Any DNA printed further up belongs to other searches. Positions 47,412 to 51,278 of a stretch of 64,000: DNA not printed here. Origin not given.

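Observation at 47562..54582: Seven-kb, four-gene operon of uncharacterised proteins: giant helical protein, degenerate Hsp70-like protein, TPR-like protein and coiled-coil membrane anchor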

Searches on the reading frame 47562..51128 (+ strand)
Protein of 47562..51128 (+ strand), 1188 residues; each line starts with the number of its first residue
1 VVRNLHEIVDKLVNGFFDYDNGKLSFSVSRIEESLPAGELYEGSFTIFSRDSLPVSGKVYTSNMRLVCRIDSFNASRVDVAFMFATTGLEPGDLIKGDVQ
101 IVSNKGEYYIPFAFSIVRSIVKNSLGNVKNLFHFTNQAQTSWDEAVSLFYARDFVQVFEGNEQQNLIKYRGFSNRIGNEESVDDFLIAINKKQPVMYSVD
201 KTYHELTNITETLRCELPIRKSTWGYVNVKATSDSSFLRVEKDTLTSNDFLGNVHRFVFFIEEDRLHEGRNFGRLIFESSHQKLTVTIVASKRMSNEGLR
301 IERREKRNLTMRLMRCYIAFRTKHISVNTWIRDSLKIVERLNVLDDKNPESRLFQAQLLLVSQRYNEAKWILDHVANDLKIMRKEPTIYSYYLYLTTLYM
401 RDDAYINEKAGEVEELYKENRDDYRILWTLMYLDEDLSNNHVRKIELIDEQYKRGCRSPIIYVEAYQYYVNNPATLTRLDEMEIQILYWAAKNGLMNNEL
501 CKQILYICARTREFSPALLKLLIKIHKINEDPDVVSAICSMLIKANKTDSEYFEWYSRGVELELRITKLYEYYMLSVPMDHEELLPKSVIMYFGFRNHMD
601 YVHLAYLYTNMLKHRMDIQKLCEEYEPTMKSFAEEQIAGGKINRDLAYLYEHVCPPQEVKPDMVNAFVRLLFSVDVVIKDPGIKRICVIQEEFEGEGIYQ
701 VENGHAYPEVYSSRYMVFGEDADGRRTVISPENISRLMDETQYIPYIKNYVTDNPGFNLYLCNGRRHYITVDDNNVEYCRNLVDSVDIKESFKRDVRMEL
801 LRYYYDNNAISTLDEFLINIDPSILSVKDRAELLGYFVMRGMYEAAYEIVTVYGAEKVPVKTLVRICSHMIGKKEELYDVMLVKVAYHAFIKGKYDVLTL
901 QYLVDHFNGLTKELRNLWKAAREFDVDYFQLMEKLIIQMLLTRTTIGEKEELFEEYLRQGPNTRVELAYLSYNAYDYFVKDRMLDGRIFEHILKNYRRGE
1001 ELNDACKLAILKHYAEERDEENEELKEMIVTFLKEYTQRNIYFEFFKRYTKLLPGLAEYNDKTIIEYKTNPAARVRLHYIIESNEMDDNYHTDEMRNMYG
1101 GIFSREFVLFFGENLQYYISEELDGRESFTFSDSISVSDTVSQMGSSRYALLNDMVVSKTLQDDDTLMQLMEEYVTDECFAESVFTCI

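Call 3: search_protein_families(library=pfam, proteins=[window:47562-51128:+], max_evalue=0.1)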
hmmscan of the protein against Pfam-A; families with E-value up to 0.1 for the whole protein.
window:47562-51128:+ (1188 aa): 3 families
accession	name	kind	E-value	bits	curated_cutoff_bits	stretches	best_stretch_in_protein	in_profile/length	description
PF18984.5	DUF5717_N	-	6.3e-290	964.4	25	1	7-875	3-873/875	Family of unknown function (DUF5717)N-terminal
PF18983.5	DUF5717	-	8.7e-102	340.8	25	1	879-1185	1-306/306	Family of unknown function (DUF5717)C-terminal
PF09613.16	HrpB1_HrpK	-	0.042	14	29.3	1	333-427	29-117/126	Bacterial type III secretion protein (HrpB1_HrpK)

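Call 4: search_protein_families(library=ncbifam, proteins=[window:47562-51128:+], max_evalue=0.1)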
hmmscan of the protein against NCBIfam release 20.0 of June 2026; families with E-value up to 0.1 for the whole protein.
window:47562-51128:+ (1188 aa): 0 families

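Call 5: search_protein_families(library=padloc, proteins=[window:47562-51128:+], max_evalue=1)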
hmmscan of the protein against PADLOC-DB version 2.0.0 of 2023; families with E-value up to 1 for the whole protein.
window:47562-51128:+ (1188 aa): 0 families

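Call 14: find_homologous_proteins(query=window:47562-51125:+, max_evalue=0.001)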
Query window:47562-51125:+ (1188 aa): 1023 proteins with E <= 0.001 among 7355 candidates; the best 120 are listed.
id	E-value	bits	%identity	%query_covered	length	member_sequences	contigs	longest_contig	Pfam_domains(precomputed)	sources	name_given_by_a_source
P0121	0.0e+0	2650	97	100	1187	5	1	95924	PF18984.6,PF18983.6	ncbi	-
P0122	0.0e+0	2200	79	100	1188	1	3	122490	PF18984.6,PF18983.6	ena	-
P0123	0.0e+0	2162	77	100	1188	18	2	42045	PF18984.6,PF18983.6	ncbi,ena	-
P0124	0.0e+0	2154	76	100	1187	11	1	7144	PF18984.6,PF18983.6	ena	-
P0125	0.0e+0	2152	77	100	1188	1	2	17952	PF18984.6,PF18983.6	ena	-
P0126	0.0e+0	2150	76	100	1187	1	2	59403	PF18984.6,PF18983.6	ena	-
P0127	0.0e+0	2149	76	100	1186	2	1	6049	PF18984.6,PF18983.6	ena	-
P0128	0.0e+0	2143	76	100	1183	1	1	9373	PF18984.6,PF18983.6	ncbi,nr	ncbi:MAG TPA: hypothetical protein DIS78_09645 [Lachnospiraceae bacterium]|nr:hypothetical protein [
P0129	0.0e+0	2141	77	100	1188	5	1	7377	PF18984.6,PF18983.6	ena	-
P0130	0.0e+0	2129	75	100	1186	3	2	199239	PF18984.6,PF18983.6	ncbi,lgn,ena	-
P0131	0.0e+0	2128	77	99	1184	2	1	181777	PF18984.6,PF18983.6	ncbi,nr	ncbi:MAG: DUF5717 family protein [Lachnospiraceae bacterium]|nr:DUF5717 family protein [Lachnospirac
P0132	0.0e+0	2126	76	100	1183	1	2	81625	PF18984.6,PF18983.6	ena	-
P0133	0.0e+0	2124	76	100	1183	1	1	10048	PF18984.6,PF18983.6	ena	-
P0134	0.0e+0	2124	76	100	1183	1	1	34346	PF18984.6,PF18983.6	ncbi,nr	ncbi:MAG: DUF5717 family protein [Lachnospiraceae bacterium]|nr:DUF5717 family protein [Lachnospirac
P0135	0.0e+0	2123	76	100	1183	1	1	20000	PF18984.6,PF18983.6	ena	-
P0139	0.0e+0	2112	77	100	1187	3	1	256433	PF18984.6,PF18983.6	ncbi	-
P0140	0.0e+0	2109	76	100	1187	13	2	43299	PF18984.6,PF18983.6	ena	-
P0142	0.0e+0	2084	74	100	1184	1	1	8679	PF18984.6,PF18983.6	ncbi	-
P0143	0.0e+0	2054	74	100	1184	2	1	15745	PF18984.6,PF18983.6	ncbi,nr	ncbi:MAG: DUF5717 family protein [Lachnospiraceae bacterium]|nr:DUF5717 family protein [Lachnospirac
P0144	0.0e+0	1917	69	100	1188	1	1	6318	PF18984.6,PF18983.6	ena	-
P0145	0.0e+0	1882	67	100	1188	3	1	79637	PF18984.6,PF18983.6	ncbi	-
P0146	0.0e+0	1876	67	100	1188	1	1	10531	PF18984.6,PF18983.6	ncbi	-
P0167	0.0e+0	1435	52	99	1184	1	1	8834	PF18984.6,PF18983.6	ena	-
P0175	0.0e+0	1418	52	100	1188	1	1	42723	PF18984.6,PF18983.6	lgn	-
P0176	0.0e+0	1415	52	99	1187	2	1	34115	PF18984.6,PF18983.6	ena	-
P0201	0.0e+0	1398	52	99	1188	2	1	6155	PF18984.6,PF18983.6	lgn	-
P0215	0.0e+0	1391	51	99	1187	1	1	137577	PF18984.6,PF18983.6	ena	-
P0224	0.0e+0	1368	50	99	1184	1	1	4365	PF18984.6,PF18983.6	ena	-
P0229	0.0e+0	1358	49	99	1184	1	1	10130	PF18984.6,PF18983.6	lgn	-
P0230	0.0e+0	1358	50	100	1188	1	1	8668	PF18984.6,PF18983.6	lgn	-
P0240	0.0e+0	1331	50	100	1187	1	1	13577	PF18984.6,PF18983.6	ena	-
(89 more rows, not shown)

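Call 36: predict_structure(alignment_id=A3)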
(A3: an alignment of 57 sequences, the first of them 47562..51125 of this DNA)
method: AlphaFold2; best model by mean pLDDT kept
length: 1188 residues; sequences in the alignment: 57
mean_pLDDT: 85.7   pTM: 0.56
mean pLDDT of the five models: 85.7, 82.6, 81.4, 80.2, 79.4
residues with pLDDT >= 90: 551; 70-90: 530; 50-70: 80; < 50: 27
segments of 3 or more residues with pLDDT < 50: 1-4, 1138-1146, 1178-1188
pLDDT, mean of each block of 10 residues (from residue 1): 62 83 87 86 92 88 90 92 90 89 91 81 63 88 89 80 87 89 92 92 87 91 92 92 91 92 83 92 92 65 81 90 89 92 84 93 91 88 86 92 89 91 89 85 88 86 90 88 92 89 91 88 91 92 91 93 90 91 89 75 92 91 90 92 93 89 91 93 93 92 92 92 89 92 90 89 66 87 90 88 90 90 88 92 92 90 93 76 92 92 91 93 90 92 83 90 91 88 82 90 91 78 80 87 84 75 79 83 63 85 79 73 71 51 47 67 78 57 37
secondary structure, 60 per line:
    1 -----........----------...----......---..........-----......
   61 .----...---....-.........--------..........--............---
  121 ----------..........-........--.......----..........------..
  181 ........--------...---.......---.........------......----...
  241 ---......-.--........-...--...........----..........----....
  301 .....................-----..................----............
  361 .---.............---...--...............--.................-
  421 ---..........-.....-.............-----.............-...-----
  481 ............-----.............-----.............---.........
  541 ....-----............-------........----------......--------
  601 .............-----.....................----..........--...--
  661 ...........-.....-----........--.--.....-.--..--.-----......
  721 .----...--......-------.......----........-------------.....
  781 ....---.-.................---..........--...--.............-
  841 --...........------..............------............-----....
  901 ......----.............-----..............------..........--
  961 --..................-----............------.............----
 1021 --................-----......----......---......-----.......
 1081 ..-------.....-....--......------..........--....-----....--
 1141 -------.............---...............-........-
elements in order (helices of 4 or more, strands of 3 or more residues): H6-13 E24-26 E31-36 E40-49 E55-61 E66-68 E72-75 E77-85 E94-103 E106-117 H131-140 H142-149 H152-158 H163-172 H179-188 E197-199 E203-209 E213-221 E228-233 E238-240 E244-246 E254-261 E268-278 E283-292 H297-321 H327-344 H349-361 H365-377 H386-400 H403-419 H424-433 H435-439 H441-453 H459-471 H481-492 H498-510 H516-528 H532-544 H550-561 H569-576 H587-592 H601-613 H619-639 H644-653 H661-671 E673-677 E683-690 E696-700 E715-721 E726-728 E734-736 H744-750 H755-762 H776-784 H790-806 H810-819 H827-839 H843-853 H860-873 H880-891 H897-906 H911-923 H929-942 H949-958 H963-980 H986-997 H1004-1016 H1023-1038 H1044-1049 H1054-1059 E1063-1068 E1074-1082 E1090-1094 E1096-1099 E1102-1107 E1114-1123 E1126-1129 E1135-1138 H1148-1160 H1164-1178 H1180-1187

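Call 38: fold_search(model_id=the predicted structure, library=pdb)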
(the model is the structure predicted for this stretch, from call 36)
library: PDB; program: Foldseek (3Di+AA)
matches with E <= 10: 1939; with E <= 0.001: 42
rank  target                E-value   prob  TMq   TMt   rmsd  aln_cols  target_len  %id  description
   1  7sqc_2A               8.9e-07  1.00  0.08  0.12  14.3       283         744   10  Ciliary C1 central pair apparatus isolated from Chlamydomonas reinhardtii (released 2022-04-13)
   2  7sqc_F0               1.3e-06  1.00  0.08  0.27  15.0       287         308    8  Ciliary C1 central pair apparatus isolated from Chlamydomonas reinhardtii (released 2022-04-13)
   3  8qca_B                1.8e-06  1.00  0.11  0.15  37.0       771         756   10  CryoEM structure of a S. Cerevisiae Ski2387 complex in the closed state bound to RNA (released 2023-11-15)
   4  9ijj_C                2.2e-06  1.00  0.08  0.09  18.3       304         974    8  In situ structure of the central apparatus in mouse sperm axoneme. (released 2025-06-04)
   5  7sqc_2B               2.8e-06  1.00  0.08  0.12  14.5       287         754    8  Ciliary C1 central pair apparatus isolated from Chlamydomonas reinhardtii (released 2022-04-13)
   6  8q9t_E                3.2e-06  1.00  0.13  0.14  30.6       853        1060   11  CryoEM structure of a S. Cerevisiae Ski238 complex bound to RNA (released 2023-11-29)
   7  7sqc_F1               3.5e-06  1.00  0.08  0.18  15.2       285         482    7  Ciliary C1 central pair apparatus isolated from Chlamydomonas reinhardtii (released 2022-04-13)
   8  9ijj_L                3.7e-06  1.00  0.08  0.37  20.3       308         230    7  In situ structure of the central apparatus in mouse sperm axoneme. (released 2025-06-04)
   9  7som_D                5.1e-06  1.00  0.08  0.06  24.4       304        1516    6  Ciliary C2 central pair apparatus isolated from Chlamydomonas reinhardtii (released 2022-04-13)
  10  7sqc_O0               6.5e-06  1.00  0.08  0.08  18.9       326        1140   10  Ciliary C1 central pair apparatus isolated from Chlamydomonas reinhardtii (released 2022-04-13)
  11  9ijj_E                8.5e-06  1.00  0.07  0.17  14.6       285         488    6  In situ structure of the central apparatus in mouse sperm axoneme. (released 2025-06-04)
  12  8fgw_D                9.9e-06  1.00  0.11  0.10  40.3       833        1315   11  Human IFT-A complex structures provide molecular insights into ciliary transport (released 2023-02-22)
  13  4buj_F                9.9e-06  1.00  0.13  0.12  29.7       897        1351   11  Crystal structure of the S. cerevisiae Ski2-3-8 complex (released 2013-08-28)
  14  7sqc_M1               1.0e-05  1.00  0.08  0.16  20.6       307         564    8  Ciliary C1 central pair apparatus isolated from Chlamydomonas reinhardtii (released 2022-04-13)
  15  5nnr_A                1.3e-05  1.00  0.10  0.16  48.6       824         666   13  Structure of Naa15/Naa10 bound to HypK-THB (released 2017-06-14)
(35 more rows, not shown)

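Call 75: search_solved_structures(query=A3, max_evalue=10, show_alignments=0)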
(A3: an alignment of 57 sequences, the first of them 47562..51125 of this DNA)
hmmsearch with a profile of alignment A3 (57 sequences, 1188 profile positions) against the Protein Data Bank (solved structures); distinct sequences matched with E-value up to 10: 0.
